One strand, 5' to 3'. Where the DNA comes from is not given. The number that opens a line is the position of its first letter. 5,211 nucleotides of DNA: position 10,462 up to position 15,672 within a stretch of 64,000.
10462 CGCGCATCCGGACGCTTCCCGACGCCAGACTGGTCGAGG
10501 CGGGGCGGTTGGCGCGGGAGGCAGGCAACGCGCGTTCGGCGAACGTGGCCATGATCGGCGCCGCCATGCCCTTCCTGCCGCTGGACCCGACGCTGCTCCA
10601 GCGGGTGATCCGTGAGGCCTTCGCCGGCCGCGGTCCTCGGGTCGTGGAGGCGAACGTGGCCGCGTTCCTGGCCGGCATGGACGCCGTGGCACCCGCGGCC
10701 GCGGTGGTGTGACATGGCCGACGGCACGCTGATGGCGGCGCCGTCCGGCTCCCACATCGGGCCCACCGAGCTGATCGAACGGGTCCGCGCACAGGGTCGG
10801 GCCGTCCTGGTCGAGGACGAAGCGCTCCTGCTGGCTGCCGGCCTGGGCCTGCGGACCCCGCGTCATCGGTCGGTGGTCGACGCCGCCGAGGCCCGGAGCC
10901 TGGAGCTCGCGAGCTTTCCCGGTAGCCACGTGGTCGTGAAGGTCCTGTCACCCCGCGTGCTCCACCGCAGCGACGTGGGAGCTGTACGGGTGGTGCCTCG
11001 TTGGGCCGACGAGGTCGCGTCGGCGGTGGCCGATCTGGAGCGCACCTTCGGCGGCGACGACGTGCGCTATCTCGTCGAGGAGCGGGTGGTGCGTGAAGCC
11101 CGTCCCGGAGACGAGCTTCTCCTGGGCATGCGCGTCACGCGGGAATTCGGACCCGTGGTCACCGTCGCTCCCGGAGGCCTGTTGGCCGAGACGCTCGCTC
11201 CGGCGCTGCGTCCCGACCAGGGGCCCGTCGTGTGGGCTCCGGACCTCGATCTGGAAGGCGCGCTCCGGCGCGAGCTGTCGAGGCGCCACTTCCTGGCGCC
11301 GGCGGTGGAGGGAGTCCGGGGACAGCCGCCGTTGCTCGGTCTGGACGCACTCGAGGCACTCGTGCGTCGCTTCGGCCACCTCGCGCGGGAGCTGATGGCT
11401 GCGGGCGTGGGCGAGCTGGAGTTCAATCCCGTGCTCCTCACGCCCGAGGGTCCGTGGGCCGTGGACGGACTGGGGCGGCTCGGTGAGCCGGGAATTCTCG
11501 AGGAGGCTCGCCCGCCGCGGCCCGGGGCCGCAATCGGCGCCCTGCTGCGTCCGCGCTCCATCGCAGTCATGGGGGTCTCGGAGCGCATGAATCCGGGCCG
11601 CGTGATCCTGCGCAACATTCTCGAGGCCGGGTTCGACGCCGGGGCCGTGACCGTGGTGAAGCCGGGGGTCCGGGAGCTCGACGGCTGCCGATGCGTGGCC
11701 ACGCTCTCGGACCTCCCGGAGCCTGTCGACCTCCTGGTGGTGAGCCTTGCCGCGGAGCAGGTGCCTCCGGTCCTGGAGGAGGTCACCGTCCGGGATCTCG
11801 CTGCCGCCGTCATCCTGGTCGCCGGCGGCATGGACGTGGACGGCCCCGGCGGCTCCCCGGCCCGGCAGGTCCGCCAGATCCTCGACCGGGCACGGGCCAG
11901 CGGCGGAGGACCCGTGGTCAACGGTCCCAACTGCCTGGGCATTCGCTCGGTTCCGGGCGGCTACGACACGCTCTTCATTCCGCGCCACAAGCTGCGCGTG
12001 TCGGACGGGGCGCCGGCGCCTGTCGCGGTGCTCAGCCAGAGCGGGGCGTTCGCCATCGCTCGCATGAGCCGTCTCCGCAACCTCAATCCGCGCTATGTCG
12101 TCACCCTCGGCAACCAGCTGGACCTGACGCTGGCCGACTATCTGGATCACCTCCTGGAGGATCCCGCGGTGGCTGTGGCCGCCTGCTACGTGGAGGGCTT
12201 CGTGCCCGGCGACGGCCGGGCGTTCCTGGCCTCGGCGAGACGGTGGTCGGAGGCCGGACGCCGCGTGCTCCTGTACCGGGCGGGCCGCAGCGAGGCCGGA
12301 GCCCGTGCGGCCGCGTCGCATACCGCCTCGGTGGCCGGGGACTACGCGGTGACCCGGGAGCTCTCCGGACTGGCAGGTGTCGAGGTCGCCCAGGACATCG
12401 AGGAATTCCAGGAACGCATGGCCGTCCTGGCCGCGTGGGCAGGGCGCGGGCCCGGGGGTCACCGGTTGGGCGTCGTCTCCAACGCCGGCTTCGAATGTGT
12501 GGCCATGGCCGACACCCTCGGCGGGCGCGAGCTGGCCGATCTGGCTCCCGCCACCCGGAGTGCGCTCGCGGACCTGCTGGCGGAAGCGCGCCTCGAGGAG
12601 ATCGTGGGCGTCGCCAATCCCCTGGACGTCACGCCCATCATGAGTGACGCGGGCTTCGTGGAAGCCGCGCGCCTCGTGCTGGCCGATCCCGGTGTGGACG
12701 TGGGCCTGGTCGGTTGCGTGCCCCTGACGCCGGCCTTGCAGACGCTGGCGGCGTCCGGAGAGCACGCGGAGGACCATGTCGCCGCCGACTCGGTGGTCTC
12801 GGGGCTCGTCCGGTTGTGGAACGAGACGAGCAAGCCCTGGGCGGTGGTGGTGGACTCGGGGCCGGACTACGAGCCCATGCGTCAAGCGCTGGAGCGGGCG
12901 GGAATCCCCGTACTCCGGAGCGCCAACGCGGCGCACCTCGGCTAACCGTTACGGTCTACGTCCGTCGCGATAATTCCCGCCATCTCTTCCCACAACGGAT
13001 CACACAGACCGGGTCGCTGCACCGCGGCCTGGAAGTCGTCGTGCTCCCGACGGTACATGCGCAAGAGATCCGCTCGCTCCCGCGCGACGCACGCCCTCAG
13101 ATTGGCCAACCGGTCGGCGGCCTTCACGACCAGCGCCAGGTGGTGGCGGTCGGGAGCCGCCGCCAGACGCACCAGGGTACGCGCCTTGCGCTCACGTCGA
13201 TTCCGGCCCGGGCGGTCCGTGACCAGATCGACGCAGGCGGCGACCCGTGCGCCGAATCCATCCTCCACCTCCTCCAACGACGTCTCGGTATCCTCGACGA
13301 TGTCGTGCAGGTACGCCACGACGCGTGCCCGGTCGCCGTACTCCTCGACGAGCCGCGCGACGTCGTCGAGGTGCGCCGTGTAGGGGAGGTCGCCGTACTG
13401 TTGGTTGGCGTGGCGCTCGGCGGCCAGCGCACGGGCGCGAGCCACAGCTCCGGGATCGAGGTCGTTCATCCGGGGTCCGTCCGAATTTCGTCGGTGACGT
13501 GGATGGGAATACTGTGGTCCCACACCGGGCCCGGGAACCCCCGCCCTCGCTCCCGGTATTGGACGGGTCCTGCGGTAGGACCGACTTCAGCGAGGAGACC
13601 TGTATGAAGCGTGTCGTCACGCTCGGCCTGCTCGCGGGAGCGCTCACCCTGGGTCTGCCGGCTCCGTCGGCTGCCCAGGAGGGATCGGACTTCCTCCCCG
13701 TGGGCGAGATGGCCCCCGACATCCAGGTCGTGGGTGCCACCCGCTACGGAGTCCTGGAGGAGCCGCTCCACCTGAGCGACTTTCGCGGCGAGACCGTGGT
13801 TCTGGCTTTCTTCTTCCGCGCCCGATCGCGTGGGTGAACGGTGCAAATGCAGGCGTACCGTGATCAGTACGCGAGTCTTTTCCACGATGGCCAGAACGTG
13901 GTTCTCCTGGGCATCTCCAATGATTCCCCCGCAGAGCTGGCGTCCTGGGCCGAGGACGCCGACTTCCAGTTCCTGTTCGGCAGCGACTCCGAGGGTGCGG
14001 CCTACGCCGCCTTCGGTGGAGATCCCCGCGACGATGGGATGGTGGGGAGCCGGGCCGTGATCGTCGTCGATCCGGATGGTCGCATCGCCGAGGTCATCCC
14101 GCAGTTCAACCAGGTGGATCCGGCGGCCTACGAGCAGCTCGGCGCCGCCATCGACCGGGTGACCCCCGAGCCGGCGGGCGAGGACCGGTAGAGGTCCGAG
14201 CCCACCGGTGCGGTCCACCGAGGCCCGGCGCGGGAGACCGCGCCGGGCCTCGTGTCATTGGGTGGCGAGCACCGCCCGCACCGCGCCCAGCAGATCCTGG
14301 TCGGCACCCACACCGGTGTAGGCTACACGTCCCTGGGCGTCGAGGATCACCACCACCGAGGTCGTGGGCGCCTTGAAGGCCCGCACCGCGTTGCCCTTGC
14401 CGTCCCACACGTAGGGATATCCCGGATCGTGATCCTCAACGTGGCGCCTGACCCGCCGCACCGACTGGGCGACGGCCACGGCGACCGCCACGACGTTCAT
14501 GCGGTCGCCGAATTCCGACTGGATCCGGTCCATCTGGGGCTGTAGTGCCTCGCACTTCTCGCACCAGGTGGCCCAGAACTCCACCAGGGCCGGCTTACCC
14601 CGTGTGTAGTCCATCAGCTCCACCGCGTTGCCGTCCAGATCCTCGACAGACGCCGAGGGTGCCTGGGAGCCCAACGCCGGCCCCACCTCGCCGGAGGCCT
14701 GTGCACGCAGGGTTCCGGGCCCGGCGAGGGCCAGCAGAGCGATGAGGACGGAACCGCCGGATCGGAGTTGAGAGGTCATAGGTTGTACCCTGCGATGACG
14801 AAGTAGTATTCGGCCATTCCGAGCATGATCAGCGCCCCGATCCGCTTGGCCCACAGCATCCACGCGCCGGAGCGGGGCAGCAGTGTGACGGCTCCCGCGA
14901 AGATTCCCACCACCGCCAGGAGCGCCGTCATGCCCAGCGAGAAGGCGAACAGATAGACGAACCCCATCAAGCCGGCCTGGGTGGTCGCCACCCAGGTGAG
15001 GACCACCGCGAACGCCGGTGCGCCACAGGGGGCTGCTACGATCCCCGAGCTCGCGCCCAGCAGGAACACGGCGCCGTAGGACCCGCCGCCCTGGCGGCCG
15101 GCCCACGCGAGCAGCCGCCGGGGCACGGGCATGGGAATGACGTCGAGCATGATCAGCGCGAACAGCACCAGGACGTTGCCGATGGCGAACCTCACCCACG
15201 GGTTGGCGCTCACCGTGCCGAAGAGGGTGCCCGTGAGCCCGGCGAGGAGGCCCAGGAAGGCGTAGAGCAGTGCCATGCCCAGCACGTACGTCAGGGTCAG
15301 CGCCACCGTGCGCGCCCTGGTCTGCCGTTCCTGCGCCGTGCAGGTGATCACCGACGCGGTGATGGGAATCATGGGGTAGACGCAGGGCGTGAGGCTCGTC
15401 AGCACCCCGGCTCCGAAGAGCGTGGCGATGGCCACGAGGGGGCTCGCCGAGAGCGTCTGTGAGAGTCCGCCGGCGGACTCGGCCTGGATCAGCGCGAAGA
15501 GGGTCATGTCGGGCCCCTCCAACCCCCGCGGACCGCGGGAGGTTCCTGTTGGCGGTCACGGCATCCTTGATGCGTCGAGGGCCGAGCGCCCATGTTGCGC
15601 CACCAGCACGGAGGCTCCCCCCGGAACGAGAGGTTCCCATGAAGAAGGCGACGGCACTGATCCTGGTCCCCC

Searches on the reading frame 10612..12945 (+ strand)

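Call 29: search_protein_families(library=pfam, proteins=[window:10612-12945:+], max_evalue=0.001)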
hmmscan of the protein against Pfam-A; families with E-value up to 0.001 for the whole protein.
window:10612-12945:+ (777 aa): 3 families
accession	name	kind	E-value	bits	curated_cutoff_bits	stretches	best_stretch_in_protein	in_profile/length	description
PF13607.11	Succ_CoA_lig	-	1.7e-35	122.2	27.4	1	470-604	3-136/138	Succinyl-CoA ligase like flavodoxin domain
PF13549.11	ATP-grasp_5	-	1.9e-28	99.8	27.6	1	58-285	2-216/221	ATP-grasp domain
PF13380.12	CoA_binding_2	-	1.7e-15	57.9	22.8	1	315-445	1-114/116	CoA binding domain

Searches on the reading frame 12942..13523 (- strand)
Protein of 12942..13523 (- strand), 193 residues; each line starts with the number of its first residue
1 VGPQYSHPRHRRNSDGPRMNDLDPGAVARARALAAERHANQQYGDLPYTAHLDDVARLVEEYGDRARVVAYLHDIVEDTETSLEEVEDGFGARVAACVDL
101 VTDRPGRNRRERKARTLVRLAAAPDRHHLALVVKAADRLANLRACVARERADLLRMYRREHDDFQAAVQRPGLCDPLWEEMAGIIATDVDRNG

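Call 29: search_protein_families(library=pfam, proteins=[window:12942-13523:-], max_evalue=0.001)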
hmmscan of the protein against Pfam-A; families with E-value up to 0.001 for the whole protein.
window:12942-13523:- (193 aa): 2 families
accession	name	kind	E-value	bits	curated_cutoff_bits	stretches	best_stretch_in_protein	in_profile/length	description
PF13328.12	HD_4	-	1.2e-10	41.8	27.2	1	30-151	1-133/156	HD domain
PF01966.28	HD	-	2.5e-05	25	22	1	55-141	8-115/116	HD domain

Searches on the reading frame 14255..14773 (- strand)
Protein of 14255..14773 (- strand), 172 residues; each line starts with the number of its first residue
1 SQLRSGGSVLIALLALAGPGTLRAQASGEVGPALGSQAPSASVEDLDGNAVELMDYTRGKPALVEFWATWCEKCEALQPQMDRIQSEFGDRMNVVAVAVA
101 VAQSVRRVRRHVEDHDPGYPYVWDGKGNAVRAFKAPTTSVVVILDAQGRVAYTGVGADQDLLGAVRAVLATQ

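Call 29: search_protein_families(library=pfam, proteins=[window:14255-14773:-], max_evalue=0.001)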
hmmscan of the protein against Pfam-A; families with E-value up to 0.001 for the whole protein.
window:14255-14773:- (172 aa): 4 families
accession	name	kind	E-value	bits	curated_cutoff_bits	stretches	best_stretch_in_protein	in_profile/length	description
PF00578.27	AhpC-TSA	-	3.3e-17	63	26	1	35-152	2-123/124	AhpC/TSA family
PF08534.16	Redoxin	-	5.8e-17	62.3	26.6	1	35-159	3-137/148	Redoxin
PF00085.26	Thioredoxin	-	8.8e-09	35.7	23.5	1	60-104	19-63/103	Thioredoxin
PF13905.12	Thioredoxin_8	-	1.1e-07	32.5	27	1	59-150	1-94/94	Thioredoxin-like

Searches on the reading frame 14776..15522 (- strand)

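Call 29: search_protein_families(library=pfam, proteins=[window:14776-15522:-], max_evalue=0.001)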
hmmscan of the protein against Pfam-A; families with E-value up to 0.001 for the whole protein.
window:14776-15522:- (248 aa): 2 families
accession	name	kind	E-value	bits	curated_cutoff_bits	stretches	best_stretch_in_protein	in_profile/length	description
PF02683.22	DsbD_TM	-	6.7e-45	153.5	27.1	1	30-238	3-212/219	Cytochrome C biogenesis protein transmembrane domain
PF13386.12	DsbD_2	-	2.1e-09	38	24.9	1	35-233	2-194/199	Cytochrome C biogenesis protein transmembrane region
